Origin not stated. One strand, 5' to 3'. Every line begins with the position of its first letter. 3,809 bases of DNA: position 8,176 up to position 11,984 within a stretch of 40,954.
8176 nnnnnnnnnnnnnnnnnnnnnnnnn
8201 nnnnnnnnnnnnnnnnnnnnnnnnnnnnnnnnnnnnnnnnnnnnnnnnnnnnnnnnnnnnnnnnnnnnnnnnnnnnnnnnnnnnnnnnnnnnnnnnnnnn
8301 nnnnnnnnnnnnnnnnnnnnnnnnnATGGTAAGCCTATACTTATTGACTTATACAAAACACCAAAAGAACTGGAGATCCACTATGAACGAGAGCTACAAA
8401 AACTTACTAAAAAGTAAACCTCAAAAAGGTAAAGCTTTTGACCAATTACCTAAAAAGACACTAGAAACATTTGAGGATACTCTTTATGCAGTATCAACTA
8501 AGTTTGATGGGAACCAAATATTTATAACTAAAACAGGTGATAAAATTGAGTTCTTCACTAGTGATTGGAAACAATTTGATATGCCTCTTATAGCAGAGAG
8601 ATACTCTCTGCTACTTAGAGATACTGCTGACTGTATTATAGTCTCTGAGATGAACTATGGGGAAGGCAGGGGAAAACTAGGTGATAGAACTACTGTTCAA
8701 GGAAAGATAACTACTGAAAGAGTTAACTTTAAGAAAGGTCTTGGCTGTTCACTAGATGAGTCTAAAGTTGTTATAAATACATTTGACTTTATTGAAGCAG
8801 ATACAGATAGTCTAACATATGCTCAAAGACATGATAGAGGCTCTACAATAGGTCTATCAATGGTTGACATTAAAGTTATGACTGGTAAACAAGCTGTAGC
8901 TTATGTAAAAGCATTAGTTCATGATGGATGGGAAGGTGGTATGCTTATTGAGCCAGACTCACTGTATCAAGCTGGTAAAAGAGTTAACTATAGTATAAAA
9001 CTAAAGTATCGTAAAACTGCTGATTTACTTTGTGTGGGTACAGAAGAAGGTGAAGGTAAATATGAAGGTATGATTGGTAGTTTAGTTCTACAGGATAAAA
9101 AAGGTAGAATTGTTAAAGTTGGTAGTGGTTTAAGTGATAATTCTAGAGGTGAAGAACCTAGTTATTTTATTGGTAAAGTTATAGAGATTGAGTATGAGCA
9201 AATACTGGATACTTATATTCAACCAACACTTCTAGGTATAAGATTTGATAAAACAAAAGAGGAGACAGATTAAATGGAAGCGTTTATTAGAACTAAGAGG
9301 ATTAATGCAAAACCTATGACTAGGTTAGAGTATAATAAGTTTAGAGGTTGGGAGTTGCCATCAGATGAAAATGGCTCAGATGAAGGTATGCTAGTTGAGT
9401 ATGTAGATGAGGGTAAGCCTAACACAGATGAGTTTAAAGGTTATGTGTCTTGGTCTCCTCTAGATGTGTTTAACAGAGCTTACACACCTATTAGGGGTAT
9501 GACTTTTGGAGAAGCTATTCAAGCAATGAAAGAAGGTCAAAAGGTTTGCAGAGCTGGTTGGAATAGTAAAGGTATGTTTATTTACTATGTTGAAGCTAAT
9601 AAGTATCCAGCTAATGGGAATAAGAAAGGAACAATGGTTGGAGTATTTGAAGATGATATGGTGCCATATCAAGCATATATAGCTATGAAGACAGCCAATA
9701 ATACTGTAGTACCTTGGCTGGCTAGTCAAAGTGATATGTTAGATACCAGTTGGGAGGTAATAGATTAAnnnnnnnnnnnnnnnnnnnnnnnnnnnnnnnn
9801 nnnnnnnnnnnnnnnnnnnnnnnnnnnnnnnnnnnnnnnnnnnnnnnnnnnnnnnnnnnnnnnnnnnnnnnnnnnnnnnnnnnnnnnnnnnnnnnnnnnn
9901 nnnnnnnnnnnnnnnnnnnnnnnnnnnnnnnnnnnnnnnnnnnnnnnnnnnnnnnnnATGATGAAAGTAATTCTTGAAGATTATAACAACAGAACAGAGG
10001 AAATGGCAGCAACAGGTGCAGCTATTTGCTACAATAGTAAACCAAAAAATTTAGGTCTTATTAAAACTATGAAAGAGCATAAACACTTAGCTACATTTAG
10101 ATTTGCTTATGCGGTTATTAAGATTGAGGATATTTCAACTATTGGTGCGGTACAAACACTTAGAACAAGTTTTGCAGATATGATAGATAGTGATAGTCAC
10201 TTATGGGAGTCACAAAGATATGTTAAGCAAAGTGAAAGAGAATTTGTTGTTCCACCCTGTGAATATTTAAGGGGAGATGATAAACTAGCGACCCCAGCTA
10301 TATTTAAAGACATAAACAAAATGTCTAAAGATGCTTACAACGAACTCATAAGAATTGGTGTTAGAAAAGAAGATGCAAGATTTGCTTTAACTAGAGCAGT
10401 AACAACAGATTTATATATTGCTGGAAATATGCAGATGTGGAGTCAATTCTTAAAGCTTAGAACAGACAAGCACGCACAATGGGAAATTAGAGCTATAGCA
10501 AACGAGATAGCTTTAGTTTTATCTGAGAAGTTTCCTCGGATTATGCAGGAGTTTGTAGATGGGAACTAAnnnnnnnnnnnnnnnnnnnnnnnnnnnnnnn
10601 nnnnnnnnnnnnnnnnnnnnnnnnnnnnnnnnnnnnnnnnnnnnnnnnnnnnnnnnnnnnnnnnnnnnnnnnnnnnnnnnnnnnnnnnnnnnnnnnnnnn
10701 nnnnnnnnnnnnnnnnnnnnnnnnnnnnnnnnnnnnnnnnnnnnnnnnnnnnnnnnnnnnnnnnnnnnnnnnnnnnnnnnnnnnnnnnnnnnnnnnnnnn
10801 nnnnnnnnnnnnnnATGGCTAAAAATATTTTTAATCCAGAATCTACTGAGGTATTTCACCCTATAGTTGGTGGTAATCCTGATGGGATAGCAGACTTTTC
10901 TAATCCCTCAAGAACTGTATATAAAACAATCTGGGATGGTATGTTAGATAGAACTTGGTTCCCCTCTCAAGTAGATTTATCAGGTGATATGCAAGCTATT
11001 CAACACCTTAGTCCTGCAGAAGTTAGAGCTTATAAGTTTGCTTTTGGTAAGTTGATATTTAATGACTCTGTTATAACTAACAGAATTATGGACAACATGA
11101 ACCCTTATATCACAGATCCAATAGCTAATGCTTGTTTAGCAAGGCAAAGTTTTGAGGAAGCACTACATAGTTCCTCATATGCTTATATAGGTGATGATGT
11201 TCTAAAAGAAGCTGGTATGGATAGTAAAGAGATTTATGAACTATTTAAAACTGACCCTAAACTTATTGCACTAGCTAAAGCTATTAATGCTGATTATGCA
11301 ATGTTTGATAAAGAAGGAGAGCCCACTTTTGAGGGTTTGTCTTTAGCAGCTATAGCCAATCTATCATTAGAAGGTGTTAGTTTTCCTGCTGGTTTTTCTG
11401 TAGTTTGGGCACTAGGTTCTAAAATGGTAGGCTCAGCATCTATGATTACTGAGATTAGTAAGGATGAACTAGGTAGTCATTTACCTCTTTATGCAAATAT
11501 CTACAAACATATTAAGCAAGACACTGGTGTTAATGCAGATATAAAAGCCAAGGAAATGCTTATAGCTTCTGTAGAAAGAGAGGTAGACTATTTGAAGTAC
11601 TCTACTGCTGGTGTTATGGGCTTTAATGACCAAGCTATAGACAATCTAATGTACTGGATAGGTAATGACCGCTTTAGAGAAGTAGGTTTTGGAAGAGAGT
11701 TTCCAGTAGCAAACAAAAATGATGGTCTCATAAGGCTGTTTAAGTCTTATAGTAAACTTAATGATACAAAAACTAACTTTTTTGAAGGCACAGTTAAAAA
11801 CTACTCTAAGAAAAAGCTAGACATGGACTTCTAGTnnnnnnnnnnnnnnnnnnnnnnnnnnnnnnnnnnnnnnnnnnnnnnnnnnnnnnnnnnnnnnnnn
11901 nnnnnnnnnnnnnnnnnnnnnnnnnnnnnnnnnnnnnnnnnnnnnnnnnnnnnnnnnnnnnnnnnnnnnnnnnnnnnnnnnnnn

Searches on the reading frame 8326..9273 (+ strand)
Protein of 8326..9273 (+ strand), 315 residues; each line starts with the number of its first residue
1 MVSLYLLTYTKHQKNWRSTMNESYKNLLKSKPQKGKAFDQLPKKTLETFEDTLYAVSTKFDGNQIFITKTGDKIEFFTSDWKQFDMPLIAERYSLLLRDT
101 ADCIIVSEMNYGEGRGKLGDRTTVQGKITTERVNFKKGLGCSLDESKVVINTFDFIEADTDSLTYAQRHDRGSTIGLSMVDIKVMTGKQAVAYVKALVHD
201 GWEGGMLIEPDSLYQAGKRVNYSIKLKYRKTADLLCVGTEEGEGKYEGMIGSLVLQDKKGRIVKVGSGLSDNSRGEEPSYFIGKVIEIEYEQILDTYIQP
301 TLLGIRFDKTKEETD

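Call 54: search_protein_families(library=phrogs, proteins=[window:8326-9273:+], max_evalue=0.001)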
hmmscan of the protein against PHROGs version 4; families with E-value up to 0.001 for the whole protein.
window:8326-9273:+ (315 aa): 1 family
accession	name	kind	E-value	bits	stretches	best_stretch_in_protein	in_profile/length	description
phrog_114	-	DNA, RNA and nucleotide metabolism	2.1e-37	130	1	18-313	208-505/634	ATP-dependent DNA ligase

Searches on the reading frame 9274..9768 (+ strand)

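Call 54: search_protein_families(library=phrogs, proteins=[window:9274-9768:+], max_evalue=0.001)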
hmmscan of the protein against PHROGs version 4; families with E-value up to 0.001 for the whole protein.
window:9274-9768:+ (164 aa): 6 families
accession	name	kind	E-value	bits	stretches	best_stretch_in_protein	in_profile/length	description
phrog_872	-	unknown function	1.3e-58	198.8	1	1-163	13-171/172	-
phrog_1048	-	unknown function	5.7e-27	96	1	74-163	108-194/211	-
phrog_30130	-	unknown function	1.3e-14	55.1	1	76-162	176-258/262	-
phrog_9467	-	unknown function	7.5e-12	46.2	1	1-74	1-65/155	-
phrog_32732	-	unknown function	0.00014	22.6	1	1-73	27-89/159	-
phrog_6670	-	unknown function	0.00059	20.7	0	76-109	1-34/120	-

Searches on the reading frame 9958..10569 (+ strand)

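Call 54: search_protein_families(library=phrogs, proteins=[window:9958-10569:+], max_evalue=0.001)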
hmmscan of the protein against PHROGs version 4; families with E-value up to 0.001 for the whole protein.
window:9958-10569:+ (203 aa): 3 families
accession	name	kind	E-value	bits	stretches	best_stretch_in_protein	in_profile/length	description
phrog_85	-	DNA, RNA and nucleotide metabolism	1.2e-26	94.5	1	1-201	370-585/866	thymidylate synthase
phrog_10644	-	DNA, RNA and nucleotide metabolism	2.1e-14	55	1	121-197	76-152/160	thymidylate synthase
phrog_28804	-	DNA, RNA and nucleotide metabolism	6e-06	27.5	1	117-189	4-75/91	thymidylate synthase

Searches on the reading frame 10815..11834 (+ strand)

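Call 54: search_protein_families(library=phrogs, proteins=[window:10815-11834:+], max_evalue=0.001)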
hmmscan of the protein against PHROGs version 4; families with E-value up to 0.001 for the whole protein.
window:10815-11834:+ (339 aa): 4 families
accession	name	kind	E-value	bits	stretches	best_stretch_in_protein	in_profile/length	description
phrog_86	-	DNA, RNA and nucleotide metabolism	1.8e-55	189.6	1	4-336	45-390/504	ribonucleoside diphosphate reductase small subunit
phrog_10582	-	DNA, RNA and nucleotide metabolism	1.1e-11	45.4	1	2-161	2-158/255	ribonucleotide reductase class Ia beta subunit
phrog_24856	-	DNA, RNA and nucleotide metabolism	2.8e-10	41.3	1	35-211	17-191/195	ribonucleotide reductase class Ia beta subunit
phrog_8368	-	DNA, RNA and nucleotide metabolism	6.2e-09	37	1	204-338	1-143/156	aerobic NDP reductase small subunit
